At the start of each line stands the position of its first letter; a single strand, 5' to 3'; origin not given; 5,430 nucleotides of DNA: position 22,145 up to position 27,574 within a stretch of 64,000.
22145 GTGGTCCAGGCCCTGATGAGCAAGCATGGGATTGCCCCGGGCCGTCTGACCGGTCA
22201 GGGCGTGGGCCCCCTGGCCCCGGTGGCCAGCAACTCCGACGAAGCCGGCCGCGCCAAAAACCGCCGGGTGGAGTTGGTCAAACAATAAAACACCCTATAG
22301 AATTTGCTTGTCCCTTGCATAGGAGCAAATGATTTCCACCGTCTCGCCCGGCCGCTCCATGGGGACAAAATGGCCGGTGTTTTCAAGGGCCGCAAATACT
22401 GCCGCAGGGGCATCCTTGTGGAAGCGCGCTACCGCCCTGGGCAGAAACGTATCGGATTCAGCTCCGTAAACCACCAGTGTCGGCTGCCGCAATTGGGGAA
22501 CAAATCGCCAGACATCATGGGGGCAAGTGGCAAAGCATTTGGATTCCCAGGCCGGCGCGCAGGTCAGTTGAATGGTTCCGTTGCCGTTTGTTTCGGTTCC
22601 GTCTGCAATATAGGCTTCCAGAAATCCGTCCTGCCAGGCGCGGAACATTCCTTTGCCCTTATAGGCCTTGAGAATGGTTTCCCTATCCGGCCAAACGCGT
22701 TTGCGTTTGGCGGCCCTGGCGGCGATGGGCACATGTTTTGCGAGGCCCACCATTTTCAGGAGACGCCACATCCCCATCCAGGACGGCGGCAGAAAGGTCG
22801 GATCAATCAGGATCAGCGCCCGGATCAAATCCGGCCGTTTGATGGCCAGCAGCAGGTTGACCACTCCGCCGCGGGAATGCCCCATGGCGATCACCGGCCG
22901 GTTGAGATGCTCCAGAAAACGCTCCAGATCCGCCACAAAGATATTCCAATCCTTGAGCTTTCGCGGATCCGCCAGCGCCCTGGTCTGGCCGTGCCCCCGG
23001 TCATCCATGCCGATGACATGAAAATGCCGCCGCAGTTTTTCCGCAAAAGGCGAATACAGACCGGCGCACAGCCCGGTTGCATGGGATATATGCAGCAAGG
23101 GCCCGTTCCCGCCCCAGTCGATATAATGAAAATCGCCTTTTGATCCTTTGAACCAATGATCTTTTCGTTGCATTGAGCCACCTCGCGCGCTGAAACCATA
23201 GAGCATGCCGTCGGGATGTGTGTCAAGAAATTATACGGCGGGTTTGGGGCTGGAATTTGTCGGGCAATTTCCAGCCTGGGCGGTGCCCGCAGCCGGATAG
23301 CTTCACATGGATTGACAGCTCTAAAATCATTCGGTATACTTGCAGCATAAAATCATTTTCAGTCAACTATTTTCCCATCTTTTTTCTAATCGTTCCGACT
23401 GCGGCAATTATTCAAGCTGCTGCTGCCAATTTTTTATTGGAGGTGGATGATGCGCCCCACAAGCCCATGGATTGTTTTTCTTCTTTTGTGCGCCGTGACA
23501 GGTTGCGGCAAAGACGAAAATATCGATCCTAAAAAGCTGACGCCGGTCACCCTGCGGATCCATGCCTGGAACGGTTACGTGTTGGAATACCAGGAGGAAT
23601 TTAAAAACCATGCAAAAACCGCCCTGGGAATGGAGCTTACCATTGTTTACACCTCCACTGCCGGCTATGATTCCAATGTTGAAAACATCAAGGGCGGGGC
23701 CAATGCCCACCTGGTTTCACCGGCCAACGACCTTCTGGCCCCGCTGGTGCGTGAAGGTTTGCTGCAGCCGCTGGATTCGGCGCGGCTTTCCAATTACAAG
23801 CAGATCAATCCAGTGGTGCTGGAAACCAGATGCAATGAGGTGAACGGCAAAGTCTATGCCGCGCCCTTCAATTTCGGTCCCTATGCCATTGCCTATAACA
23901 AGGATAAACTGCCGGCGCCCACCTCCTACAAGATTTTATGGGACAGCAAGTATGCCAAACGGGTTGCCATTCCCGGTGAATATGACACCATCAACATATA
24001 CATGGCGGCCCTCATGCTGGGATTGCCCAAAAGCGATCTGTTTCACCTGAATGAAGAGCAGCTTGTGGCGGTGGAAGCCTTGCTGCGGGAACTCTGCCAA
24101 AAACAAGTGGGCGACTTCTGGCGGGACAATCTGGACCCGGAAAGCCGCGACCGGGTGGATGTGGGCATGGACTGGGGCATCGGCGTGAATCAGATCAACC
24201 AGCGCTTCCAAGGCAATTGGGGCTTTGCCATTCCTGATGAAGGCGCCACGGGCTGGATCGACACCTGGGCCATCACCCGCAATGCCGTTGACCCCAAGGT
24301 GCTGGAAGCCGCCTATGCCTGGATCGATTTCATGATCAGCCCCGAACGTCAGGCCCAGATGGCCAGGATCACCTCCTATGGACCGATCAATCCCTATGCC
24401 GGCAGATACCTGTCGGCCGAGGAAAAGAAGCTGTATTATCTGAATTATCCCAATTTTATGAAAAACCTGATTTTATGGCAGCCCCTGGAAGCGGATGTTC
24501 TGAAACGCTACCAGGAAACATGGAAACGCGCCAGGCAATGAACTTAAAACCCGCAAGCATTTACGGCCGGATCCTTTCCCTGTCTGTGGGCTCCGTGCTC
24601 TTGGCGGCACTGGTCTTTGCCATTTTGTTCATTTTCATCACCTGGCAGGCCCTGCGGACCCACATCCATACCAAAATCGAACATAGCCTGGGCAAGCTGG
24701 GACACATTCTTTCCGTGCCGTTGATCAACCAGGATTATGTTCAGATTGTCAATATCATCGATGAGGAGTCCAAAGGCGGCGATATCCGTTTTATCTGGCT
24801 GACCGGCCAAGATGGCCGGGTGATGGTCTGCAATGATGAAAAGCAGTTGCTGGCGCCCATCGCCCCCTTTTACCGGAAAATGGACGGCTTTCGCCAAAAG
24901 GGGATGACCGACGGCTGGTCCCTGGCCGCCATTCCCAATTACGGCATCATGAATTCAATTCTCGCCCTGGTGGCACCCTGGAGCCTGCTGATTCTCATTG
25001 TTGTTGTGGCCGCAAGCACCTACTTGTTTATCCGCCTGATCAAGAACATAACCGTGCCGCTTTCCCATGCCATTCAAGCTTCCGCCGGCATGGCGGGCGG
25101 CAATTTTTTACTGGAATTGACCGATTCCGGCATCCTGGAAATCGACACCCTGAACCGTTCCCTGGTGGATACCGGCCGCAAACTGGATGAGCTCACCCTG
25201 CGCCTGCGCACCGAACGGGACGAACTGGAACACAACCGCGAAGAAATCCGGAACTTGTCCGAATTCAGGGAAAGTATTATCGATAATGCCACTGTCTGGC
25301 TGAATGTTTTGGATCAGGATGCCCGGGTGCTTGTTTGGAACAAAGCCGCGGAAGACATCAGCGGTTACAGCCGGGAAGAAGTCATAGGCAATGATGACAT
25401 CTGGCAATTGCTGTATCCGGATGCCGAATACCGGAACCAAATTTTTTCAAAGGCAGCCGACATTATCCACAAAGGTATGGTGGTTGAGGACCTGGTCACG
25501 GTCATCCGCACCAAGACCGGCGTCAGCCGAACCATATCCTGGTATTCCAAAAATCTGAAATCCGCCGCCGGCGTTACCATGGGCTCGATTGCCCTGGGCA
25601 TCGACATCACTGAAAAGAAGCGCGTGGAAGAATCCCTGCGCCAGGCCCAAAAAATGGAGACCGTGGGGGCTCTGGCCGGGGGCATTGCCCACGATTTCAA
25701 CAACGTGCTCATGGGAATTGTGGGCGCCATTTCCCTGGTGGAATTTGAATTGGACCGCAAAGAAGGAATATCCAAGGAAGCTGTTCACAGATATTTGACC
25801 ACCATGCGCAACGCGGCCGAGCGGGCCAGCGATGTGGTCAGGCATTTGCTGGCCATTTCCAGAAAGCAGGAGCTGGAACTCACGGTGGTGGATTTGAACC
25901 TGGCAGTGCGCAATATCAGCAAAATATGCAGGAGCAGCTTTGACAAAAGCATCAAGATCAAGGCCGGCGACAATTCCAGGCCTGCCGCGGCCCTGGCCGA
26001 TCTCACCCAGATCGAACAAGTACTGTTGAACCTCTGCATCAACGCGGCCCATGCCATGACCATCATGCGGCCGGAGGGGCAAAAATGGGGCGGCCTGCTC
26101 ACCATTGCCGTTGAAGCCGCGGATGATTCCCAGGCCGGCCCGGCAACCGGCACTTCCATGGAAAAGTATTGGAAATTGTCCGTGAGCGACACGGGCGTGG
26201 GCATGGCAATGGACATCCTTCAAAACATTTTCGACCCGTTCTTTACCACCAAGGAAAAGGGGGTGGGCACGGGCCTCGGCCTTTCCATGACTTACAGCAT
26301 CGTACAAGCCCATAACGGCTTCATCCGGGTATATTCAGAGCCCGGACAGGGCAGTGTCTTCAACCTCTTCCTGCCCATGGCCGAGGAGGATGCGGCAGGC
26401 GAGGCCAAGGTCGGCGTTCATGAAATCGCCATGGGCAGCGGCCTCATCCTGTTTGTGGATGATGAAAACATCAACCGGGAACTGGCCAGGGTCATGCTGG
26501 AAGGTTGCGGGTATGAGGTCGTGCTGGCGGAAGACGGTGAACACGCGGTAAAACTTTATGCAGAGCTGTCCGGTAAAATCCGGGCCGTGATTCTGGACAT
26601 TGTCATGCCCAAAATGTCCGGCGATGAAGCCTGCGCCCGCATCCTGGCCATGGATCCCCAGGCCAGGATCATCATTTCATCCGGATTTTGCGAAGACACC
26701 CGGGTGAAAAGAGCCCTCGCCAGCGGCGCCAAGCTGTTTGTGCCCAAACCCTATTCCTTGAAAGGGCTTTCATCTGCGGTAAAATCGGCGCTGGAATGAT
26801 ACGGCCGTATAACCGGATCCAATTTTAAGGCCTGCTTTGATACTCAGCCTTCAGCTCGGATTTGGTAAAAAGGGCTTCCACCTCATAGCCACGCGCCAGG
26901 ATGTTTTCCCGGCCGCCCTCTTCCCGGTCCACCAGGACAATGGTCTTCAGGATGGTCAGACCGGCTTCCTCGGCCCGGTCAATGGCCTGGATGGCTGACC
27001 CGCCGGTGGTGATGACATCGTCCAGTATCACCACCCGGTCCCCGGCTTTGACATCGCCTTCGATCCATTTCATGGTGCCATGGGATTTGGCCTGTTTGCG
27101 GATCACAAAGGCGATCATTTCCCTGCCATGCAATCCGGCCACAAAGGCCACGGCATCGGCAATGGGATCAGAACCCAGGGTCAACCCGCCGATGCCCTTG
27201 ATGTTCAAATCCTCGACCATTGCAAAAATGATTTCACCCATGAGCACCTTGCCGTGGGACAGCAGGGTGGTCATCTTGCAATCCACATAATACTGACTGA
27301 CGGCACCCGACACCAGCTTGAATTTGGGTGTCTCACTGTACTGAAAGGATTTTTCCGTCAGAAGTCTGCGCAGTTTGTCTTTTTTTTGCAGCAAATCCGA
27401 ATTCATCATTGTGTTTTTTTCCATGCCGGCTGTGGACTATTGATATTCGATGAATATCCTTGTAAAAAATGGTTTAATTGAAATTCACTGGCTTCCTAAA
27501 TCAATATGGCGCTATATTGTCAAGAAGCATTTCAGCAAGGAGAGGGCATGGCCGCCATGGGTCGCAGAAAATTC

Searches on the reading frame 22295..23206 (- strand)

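Call 41: search_protein_families(library=pfam, proteins=[window:22295-23206:-], max_evalue=0.00001)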
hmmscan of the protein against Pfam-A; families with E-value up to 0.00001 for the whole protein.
window:22295-23206:- (303 aa): 3 families
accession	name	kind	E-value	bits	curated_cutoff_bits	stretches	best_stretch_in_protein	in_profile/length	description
PF12697.13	Abhydrolase_6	-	5.6e-22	79.9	26.3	1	42-291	5-216/217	Alpha/beta hydrolase family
PF00561.26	Abhydrolase_1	-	2.4e-20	73.7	25.8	1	45-286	8-245/245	alpha/beta hydrolase fold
PF12146.15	Hydrolase_4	-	1.3e-17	64.3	27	1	38-268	7-219/239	Serine aminopeptidase, S33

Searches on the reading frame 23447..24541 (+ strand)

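Call 41: search_protein_families(library=pfam, proteins=[window:23447-24541:+], max_evalue=0.00001)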
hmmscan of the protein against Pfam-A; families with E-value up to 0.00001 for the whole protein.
window:23447-24541:+ (364 aa): 3 families
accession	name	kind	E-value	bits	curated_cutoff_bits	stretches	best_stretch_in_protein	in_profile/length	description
PF13416.11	SBP_bac_8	-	2.9e-27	96.6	27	1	63-318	13-265/279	Bacterial extracellular solute-binding protein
PF13343.11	SBP_bac_6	-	5e-26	92.1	24.6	1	95-310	19-216/245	Bacterial extracellular solute-binding protein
PF01547.30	SBP_bac_1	-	3e-15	57.4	26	1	65-302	25-306/307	Bacterial extracellular solute-binding protein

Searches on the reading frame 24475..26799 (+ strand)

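Call 41: search_protein_families(library=pfam, proteins=[window:24475-26799:+], max_evalue=0.00001)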
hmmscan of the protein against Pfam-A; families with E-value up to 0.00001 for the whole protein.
window:24475-26799:+ (774 aa): 6 families
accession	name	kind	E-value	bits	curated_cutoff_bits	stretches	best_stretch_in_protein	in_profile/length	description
PF02518.31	HATPase_c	-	1.3e-20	74.3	26.4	1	509-636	2-110/111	Histidine kinase-, DNA gyrase B-, and HSP90-like ATPase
PF00072.30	Response_reg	-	3.9e-20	72.5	30.2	1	658-769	1-110/111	Response regulator receiver domain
PF00989.32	PAS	-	1.5e-08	35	22.6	1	264-330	2-68/113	PAS fold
PF13426.13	PAS_9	-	5.7e-06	27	27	0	279-379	7-102/103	PAS domain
PF08447.18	PAS_3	-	7.4e-06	26.6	25.6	0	286-363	2-77/89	PAS fold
PF00512.31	HisKA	-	7.9e-06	26.3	26.9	0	399-466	4-65/66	His Kinase A (phospho-acceptor) domain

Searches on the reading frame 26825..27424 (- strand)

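Call 41: search_protein_families(library=pfam, proteins=[window:26825-27424:-], max_evalue=0.00001)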
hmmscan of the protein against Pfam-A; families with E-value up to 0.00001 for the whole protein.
window:26825-27424:- (199 aa): 1 family
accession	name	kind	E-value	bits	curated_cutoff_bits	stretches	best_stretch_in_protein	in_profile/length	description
PF00156.33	Pribosyltran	-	3.8e-08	33.2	26.3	1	106-172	56-131/158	Phosphoribosyl transferase domain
